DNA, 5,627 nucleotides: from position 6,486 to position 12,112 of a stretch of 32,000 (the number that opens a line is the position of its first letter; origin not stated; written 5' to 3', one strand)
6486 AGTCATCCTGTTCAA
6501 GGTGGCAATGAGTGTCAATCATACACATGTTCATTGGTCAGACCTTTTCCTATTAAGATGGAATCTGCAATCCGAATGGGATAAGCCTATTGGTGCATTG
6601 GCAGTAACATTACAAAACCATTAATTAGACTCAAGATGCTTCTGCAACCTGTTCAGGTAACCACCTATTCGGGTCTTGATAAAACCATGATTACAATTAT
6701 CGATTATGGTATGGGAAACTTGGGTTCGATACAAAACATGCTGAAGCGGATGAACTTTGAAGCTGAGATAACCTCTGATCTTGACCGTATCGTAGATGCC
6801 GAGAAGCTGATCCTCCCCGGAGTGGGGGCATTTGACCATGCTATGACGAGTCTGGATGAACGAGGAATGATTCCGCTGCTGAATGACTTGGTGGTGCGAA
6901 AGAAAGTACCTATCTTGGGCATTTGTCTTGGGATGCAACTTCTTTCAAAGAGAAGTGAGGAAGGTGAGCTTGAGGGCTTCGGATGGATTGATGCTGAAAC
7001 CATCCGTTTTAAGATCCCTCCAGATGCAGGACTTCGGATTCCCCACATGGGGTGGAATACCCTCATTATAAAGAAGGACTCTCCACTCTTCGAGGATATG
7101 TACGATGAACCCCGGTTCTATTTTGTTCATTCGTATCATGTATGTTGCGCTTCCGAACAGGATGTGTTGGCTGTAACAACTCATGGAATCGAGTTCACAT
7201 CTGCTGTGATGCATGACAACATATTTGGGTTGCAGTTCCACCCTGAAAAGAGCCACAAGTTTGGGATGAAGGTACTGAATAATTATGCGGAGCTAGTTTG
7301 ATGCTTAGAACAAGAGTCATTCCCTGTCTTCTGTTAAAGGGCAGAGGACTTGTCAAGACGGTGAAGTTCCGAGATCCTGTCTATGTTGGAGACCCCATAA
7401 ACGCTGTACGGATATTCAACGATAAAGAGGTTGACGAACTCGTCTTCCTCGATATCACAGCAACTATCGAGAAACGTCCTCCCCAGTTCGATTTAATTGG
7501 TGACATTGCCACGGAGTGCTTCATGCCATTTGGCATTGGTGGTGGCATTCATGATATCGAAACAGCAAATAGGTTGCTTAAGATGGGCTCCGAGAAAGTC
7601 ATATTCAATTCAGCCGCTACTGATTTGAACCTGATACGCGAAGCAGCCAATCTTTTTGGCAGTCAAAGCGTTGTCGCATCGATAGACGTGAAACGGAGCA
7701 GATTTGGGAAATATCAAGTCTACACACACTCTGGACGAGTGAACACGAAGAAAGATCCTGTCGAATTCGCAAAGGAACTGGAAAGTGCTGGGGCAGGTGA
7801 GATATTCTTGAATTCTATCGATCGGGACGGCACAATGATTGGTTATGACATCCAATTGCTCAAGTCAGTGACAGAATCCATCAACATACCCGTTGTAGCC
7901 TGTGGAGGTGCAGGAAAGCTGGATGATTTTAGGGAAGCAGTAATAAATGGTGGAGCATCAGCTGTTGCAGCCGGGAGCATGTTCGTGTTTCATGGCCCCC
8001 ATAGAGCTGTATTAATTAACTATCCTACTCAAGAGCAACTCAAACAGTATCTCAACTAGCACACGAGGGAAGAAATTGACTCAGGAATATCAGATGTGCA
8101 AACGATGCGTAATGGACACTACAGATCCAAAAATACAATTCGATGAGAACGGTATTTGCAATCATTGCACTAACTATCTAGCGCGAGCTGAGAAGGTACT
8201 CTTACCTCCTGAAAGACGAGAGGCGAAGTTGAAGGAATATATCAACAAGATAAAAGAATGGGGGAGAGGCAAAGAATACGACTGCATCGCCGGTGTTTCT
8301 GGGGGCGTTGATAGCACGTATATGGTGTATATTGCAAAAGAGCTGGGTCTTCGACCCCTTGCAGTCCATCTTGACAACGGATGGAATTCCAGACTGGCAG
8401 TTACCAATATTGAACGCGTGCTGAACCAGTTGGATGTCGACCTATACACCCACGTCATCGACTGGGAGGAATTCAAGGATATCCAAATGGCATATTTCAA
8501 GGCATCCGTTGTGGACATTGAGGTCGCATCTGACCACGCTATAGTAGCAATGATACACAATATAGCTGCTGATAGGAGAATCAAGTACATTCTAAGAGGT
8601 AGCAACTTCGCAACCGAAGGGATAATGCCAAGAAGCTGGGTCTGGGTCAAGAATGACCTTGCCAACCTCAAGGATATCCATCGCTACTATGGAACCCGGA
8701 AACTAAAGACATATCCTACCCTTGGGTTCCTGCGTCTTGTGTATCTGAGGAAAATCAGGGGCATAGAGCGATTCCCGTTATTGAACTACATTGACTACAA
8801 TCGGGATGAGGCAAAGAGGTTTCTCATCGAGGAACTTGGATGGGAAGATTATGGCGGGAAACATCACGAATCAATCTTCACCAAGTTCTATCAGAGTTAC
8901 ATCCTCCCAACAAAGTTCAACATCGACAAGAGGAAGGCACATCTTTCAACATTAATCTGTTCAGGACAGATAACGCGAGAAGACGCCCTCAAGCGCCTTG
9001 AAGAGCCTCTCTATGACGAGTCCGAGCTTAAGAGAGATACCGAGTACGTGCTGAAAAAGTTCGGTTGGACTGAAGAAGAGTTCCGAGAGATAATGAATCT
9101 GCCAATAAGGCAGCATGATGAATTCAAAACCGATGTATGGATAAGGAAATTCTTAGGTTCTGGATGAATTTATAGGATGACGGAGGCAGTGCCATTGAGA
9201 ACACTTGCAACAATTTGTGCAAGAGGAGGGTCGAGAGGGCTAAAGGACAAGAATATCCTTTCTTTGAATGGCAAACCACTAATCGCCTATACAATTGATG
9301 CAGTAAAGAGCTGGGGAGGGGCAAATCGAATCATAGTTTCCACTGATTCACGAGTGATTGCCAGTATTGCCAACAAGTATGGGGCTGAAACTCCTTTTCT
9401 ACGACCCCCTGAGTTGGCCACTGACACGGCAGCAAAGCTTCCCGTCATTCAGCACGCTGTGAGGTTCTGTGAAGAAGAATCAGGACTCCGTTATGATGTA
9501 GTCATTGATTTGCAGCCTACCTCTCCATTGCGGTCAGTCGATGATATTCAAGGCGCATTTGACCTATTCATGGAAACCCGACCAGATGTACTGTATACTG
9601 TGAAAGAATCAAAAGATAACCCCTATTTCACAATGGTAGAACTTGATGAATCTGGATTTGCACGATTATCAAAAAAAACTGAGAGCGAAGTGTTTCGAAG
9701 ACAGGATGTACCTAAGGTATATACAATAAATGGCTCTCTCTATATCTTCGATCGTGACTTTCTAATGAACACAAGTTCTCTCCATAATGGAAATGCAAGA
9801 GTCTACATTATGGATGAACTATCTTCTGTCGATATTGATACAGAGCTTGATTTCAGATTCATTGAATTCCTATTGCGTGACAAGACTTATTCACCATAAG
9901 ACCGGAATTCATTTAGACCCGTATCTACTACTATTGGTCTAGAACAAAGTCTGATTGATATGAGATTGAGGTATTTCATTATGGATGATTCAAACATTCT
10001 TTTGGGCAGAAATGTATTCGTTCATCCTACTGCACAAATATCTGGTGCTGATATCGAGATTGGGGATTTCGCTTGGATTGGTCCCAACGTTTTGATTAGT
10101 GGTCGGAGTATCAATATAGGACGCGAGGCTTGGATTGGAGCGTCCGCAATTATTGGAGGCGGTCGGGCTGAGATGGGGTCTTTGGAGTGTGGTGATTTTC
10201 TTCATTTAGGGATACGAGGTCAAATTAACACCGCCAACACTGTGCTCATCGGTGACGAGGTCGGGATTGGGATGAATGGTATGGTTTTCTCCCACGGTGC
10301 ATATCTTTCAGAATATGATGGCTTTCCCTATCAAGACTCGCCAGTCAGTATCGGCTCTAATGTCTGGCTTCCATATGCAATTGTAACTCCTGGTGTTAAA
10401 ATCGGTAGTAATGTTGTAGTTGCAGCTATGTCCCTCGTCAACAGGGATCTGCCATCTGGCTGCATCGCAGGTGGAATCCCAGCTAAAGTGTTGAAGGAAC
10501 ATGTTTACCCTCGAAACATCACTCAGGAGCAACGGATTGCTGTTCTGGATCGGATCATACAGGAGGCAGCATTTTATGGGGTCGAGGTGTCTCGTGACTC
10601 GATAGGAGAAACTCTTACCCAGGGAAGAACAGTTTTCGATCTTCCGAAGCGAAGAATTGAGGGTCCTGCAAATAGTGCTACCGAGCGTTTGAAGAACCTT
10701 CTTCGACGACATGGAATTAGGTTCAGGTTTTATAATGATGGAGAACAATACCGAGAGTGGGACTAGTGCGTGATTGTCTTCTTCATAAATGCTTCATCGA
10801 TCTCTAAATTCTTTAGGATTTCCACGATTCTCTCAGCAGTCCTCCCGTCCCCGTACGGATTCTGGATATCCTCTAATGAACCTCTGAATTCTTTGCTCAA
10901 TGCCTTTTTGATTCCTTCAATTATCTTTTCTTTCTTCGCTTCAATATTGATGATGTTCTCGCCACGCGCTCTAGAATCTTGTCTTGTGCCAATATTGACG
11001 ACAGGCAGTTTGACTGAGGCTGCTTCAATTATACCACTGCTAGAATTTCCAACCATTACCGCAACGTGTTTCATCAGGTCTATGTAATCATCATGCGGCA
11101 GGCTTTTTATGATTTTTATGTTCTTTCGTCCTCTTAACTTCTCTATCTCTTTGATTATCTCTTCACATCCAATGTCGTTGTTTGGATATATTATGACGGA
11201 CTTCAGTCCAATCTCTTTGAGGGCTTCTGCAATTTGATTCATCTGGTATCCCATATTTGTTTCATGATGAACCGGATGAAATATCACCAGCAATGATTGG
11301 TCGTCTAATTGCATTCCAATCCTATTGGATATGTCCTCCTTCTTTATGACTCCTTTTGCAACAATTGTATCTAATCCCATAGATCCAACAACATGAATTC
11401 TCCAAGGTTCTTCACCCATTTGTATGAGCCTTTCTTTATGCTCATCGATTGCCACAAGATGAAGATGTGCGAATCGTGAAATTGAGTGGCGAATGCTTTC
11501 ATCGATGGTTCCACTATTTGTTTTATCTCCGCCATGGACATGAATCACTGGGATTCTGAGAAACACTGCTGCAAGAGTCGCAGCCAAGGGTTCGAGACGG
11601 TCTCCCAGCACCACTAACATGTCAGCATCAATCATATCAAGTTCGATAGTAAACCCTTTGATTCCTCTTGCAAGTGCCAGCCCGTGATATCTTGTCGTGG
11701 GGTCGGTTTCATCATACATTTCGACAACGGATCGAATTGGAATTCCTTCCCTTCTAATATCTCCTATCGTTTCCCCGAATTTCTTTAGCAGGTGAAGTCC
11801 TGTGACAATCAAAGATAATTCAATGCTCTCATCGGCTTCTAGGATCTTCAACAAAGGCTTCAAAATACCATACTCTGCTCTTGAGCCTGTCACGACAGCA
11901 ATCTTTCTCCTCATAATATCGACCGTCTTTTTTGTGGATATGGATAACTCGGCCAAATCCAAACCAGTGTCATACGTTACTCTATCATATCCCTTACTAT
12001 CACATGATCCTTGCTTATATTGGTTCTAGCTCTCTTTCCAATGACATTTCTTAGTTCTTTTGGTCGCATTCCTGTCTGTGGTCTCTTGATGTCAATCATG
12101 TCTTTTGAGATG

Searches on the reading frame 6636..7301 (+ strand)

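Call 14: search_protein_families(library=pfam, proteins=[window:6636-7301:+], max_evalue=0.001)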
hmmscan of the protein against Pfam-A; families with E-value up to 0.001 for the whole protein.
window:6636-7301:+ (221 aa): 4 families
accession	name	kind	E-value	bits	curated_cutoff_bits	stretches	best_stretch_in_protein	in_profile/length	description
PF00117.34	GATase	-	7.6e-22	78.3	22.8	1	21-215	2-184/190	Glutamine amidotransferase class-I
PF07722.19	Peptidase_C26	-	4.7e-07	30.2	20.5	1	85-204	100-219/219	Peptidase C26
PF07685.20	GATase_3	-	2e-06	28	27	1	45-123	28-116/196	CobB/CobQ-like glutamine amidotransferase domain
PF01174.25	SNO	-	2.7e-06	27.9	27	1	33-113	12-91/188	SNO glutamine amidotransferase family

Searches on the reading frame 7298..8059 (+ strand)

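Call 14: search_protein_families(library=pfam, proteins=[window:7298-8059:+], max_evalue=0.001)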
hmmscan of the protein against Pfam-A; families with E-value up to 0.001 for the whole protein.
window:7298-8059:+ (253 aa): 2 families
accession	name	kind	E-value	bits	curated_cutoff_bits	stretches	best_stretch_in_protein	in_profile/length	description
PF00977.27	His_biosynth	-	6.6e-63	212.6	23.6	1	6-230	1-223/228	Histidine biosynthesis protein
PF03060.21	NMO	-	5.2e-05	23.2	28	1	179-230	169-226/331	Nitronate monooxygenase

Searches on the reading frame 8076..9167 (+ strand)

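Call 14: search_protein_families(library=pfam, proteins=[window:8076-9167:+], max_evalue=0.001)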
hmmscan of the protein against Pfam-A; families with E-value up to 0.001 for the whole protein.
window:8076-9167:+ (363 aa): 1 family
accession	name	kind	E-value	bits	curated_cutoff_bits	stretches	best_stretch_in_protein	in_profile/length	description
PF06508.19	QueC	-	0.00033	20.7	22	1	70-140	2-70/210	Queuosine biosynthesis protein QueC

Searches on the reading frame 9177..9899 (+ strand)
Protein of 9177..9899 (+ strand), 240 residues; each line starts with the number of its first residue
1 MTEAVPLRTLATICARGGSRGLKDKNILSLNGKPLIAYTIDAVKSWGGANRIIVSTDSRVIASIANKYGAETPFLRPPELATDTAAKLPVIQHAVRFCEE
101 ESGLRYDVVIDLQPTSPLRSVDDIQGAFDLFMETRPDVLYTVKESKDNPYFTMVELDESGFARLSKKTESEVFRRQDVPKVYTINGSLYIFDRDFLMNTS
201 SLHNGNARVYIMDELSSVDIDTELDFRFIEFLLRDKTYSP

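Call 87: search_protein_families(library=pfam, proteins=[window:9177-9899:+], max_evalue=0.01)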
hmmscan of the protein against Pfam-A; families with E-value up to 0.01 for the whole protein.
window:9177-9899:+ (240 aa): 2 families
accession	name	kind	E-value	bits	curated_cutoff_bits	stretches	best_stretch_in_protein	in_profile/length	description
PF02348.25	CTP_transf_3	-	3.1e-20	73.4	22.6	1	13-194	4-171/217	Cytidylyltransferase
PF12804.13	NTP_transf_3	-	0.00014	22.5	27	1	18-72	9-62/160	MobA-like NTP transferase domain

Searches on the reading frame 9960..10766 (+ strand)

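Call 13: search_protein_families(library=pfam, proteins=[window:9960-10766:+], max_evalue=0.001)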
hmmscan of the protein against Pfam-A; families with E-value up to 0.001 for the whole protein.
window:9960-10766:+ (268 aa): 1 family
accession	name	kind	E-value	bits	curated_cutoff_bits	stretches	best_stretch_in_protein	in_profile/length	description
PF00132.30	Hexapep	-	1e-12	47.6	27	1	129-161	2-35/36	Bacterial transferase hexapeptide (six repeats)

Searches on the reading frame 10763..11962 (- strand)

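Call 13: search_protein_families(library=pfam, proteins=[window:10763-11962:-], max_evalue=0.001)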
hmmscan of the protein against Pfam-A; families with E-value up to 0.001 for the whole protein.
window:10763-11962:- (399 aa): 1 family
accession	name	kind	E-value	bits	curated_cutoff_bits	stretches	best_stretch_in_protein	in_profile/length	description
PF02350.25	Epimerase_2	-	2.7e-78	263.7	30.6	1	41-384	3-347/347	UDP-N-acetylglucosamine 2-epimerase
